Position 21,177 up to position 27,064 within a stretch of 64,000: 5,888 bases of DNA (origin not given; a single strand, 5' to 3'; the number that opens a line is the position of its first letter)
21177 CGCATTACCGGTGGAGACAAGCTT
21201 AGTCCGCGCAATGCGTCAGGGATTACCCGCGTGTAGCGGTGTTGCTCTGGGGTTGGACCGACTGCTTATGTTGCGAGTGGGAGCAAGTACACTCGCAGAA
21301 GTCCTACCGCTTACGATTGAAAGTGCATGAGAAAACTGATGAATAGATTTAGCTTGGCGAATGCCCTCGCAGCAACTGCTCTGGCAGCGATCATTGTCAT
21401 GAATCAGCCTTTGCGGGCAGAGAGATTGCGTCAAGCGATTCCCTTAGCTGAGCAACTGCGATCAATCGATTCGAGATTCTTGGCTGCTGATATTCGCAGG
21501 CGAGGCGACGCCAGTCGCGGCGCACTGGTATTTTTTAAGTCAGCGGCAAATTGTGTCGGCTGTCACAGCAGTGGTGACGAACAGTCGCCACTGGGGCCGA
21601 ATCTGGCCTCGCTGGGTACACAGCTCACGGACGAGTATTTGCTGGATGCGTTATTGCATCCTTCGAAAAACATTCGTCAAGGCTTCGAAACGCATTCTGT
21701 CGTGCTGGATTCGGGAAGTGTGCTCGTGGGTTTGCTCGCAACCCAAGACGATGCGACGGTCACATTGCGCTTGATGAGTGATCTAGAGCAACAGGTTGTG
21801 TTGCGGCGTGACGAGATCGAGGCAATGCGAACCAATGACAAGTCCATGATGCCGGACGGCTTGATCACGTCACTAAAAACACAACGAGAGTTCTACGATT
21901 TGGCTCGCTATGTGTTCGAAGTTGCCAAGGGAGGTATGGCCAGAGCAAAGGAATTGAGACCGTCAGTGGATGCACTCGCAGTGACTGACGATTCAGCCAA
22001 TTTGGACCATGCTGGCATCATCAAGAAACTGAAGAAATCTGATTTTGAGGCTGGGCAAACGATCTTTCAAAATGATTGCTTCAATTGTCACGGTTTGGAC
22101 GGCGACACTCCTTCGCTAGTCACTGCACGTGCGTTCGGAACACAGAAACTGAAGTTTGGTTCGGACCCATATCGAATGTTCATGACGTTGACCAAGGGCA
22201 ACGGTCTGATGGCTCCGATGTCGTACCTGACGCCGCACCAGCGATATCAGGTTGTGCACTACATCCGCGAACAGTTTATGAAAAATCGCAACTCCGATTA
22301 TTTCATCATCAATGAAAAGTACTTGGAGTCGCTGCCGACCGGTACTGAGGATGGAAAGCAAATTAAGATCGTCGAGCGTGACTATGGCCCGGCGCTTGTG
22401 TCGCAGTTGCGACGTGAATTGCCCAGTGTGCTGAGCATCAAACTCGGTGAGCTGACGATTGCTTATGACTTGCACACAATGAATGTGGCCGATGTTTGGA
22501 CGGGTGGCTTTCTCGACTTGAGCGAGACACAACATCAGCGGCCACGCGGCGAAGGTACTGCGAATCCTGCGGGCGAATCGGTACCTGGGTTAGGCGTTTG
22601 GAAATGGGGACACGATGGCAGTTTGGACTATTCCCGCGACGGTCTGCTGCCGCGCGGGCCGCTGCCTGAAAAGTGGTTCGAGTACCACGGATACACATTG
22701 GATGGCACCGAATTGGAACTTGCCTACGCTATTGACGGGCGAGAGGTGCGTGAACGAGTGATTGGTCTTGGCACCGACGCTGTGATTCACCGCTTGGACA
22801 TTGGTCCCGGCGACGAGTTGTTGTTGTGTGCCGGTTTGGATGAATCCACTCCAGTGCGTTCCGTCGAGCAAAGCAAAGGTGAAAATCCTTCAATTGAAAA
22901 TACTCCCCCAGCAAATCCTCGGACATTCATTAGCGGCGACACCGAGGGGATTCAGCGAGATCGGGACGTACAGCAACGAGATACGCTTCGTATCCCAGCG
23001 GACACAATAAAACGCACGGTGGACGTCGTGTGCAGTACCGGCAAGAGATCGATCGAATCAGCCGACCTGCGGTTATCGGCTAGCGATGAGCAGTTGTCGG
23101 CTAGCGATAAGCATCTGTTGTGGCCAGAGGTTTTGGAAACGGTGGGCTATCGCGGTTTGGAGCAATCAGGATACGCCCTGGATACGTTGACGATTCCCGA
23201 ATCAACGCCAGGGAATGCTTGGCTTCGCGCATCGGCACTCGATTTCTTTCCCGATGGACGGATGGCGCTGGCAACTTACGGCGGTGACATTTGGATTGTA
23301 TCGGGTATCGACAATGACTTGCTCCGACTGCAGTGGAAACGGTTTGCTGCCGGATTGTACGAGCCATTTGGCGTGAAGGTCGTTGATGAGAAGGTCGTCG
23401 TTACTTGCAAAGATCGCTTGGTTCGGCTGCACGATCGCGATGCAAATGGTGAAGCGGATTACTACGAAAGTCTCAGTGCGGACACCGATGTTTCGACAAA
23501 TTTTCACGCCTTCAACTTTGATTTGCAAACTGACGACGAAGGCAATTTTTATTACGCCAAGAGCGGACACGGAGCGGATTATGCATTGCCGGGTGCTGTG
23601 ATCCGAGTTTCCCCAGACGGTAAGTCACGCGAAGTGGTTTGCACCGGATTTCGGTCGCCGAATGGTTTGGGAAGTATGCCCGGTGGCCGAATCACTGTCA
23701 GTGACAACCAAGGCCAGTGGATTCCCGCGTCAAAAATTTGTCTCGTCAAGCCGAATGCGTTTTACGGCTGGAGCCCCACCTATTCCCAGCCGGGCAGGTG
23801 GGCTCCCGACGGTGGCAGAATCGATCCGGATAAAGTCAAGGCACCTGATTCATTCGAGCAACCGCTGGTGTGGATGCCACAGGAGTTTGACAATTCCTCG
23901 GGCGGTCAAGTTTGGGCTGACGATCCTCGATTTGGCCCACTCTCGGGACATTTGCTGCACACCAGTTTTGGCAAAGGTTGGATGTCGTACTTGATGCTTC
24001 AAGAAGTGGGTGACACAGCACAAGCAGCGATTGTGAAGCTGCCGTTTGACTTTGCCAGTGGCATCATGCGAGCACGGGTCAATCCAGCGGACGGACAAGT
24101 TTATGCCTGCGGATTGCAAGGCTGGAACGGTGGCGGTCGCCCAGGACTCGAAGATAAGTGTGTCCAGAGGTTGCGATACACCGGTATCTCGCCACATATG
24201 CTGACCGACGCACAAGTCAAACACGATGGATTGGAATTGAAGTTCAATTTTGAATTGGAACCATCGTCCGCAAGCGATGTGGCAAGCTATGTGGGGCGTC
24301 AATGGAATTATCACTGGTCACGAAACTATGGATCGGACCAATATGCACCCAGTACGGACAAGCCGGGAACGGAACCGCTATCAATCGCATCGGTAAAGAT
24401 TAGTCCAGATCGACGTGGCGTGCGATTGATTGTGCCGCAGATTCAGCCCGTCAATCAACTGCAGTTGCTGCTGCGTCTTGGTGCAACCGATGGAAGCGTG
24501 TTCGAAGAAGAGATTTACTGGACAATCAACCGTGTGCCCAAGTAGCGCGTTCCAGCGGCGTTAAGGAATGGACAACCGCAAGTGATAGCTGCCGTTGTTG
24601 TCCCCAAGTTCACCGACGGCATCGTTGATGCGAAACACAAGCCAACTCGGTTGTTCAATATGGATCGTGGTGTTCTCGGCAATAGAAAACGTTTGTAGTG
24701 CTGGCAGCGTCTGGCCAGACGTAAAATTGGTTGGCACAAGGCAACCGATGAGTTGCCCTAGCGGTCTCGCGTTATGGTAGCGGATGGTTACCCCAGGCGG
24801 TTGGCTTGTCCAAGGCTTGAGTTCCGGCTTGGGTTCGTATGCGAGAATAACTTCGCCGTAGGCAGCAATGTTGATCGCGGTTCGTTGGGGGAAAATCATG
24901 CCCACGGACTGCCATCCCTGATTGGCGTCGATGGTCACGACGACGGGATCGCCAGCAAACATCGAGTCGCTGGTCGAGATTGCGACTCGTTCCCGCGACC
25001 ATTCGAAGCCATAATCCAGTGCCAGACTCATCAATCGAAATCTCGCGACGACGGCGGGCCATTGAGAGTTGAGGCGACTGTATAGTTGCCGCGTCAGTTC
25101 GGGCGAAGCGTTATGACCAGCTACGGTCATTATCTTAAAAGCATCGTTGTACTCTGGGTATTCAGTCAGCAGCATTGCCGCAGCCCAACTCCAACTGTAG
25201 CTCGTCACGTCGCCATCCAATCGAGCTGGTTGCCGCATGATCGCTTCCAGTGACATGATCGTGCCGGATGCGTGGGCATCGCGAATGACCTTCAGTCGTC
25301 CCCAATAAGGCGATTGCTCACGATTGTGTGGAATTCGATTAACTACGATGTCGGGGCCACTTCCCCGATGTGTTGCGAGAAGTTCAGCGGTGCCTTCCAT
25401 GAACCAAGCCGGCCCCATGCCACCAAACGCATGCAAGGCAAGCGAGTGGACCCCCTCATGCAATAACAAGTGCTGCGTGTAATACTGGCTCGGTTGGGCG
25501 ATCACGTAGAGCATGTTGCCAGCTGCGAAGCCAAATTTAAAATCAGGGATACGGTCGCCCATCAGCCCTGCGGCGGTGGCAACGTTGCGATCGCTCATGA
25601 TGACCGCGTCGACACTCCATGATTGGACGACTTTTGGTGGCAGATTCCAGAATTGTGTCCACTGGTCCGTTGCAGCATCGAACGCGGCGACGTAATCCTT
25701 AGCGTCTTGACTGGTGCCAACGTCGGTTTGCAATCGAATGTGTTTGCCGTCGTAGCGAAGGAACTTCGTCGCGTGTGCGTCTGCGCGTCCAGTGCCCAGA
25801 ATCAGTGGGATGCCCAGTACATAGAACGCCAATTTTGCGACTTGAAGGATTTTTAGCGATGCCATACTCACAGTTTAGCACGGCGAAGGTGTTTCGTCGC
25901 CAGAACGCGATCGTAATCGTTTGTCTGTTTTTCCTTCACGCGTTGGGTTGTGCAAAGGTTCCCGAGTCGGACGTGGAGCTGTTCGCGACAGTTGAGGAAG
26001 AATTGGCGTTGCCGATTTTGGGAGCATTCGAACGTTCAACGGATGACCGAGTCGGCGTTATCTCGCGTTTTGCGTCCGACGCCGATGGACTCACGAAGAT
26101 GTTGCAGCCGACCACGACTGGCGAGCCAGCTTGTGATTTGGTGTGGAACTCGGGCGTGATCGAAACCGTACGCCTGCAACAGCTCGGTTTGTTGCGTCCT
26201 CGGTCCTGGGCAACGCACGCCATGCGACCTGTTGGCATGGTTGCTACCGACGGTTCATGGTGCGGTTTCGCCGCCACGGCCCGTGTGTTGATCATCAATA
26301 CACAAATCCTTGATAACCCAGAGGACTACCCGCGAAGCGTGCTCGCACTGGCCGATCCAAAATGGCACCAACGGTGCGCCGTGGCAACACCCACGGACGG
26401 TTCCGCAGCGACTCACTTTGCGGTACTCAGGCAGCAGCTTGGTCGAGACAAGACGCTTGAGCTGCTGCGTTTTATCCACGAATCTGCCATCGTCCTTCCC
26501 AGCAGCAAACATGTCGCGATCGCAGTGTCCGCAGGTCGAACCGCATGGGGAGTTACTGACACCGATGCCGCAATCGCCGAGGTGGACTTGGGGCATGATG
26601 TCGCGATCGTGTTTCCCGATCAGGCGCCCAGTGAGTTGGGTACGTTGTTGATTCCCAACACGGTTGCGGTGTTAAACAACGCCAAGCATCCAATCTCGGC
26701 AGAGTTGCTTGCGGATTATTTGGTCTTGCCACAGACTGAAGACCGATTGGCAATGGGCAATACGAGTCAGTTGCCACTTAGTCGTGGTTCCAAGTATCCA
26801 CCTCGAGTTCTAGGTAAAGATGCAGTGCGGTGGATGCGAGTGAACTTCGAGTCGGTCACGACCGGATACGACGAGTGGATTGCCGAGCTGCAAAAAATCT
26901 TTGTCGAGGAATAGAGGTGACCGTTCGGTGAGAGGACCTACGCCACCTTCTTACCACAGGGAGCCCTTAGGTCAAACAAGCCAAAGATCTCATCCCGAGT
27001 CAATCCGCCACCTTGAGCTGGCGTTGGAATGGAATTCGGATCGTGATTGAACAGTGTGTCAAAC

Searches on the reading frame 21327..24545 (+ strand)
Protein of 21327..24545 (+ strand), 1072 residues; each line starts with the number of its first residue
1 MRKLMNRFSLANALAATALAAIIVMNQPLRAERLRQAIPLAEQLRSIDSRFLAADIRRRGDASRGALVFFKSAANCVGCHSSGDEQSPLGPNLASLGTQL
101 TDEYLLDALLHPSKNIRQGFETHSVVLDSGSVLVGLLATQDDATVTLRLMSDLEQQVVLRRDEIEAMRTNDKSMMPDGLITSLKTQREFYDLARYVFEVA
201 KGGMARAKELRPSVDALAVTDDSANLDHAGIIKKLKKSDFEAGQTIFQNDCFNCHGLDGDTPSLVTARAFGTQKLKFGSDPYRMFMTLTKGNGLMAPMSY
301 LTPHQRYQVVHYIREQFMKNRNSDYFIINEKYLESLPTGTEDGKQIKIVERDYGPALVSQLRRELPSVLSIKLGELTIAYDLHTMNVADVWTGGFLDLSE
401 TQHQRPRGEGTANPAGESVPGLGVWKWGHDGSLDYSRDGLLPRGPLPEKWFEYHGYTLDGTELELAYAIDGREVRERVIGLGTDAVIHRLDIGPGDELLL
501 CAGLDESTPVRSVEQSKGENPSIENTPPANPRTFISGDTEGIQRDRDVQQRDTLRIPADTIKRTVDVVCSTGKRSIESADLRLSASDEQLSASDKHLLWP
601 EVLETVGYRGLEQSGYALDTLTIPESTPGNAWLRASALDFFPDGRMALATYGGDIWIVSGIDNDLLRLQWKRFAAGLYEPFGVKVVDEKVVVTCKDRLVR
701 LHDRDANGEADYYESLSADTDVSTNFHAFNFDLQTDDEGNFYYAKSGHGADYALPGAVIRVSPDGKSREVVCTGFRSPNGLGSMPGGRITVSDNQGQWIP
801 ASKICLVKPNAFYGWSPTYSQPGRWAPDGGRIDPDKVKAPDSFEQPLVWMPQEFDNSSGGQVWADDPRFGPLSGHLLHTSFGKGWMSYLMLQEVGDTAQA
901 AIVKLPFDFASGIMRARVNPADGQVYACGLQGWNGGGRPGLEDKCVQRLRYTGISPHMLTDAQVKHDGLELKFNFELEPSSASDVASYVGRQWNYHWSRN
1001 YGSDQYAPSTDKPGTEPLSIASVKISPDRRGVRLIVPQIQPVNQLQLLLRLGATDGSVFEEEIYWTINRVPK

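Call 21: search_protein_families(library=pfam, proteins=[window:21327-24545:+], max_evalue=0.001)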
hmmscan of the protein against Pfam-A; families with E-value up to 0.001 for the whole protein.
window:21327-24545:+ (1072 aa): 3 families
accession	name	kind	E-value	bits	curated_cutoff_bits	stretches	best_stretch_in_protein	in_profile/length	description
PF20601.3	DUF6797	-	5.7e-24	85.2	24.9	1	378-476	1-96/96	Domain of unknown function (DUF6797)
PF13442.11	Cytochrome_CBB3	-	7.6e-13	49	27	1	240-313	3-68/68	Cytochrome C oxidase, cbb3-type, subunit III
PF00034.26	Cytochrom_C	-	4.3e-11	44.4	21.3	1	241-315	2-88/90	Cytochrome c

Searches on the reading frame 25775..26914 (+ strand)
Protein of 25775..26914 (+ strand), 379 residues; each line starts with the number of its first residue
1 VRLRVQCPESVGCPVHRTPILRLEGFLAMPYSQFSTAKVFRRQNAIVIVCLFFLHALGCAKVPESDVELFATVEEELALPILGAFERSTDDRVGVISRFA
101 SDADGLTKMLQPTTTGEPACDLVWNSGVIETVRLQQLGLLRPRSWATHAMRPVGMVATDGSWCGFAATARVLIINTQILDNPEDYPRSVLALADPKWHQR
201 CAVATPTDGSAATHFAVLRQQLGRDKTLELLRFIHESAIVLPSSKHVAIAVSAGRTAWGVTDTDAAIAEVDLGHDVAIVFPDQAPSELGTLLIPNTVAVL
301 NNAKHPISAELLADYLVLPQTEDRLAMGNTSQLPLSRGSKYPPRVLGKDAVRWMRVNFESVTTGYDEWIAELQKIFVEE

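Call 29: search_protein_families(library=pfam, proteins=[window:25775-26914:+], max_evalue=0.001)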
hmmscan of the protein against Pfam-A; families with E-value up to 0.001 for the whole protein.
window:25775-26914:+ (379 aa): 3 families
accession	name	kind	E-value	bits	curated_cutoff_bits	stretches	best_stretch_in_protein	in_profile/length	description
PF13343.11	SBP_bac_6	-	3.7e-11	43.4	24.6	1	153-335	48-219/245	Bacterial extracellular solute-binding protein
PF13531.11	SBP_bac_11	-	2.8e-08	34.3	25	1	81-322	16-218/227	Bacterial extracellular solute-binding protein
PF13416.11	SBP_bac_8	-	4.8e-05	23.7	27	1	147-327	72-254/279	Bacterial extracellular solute-binding protein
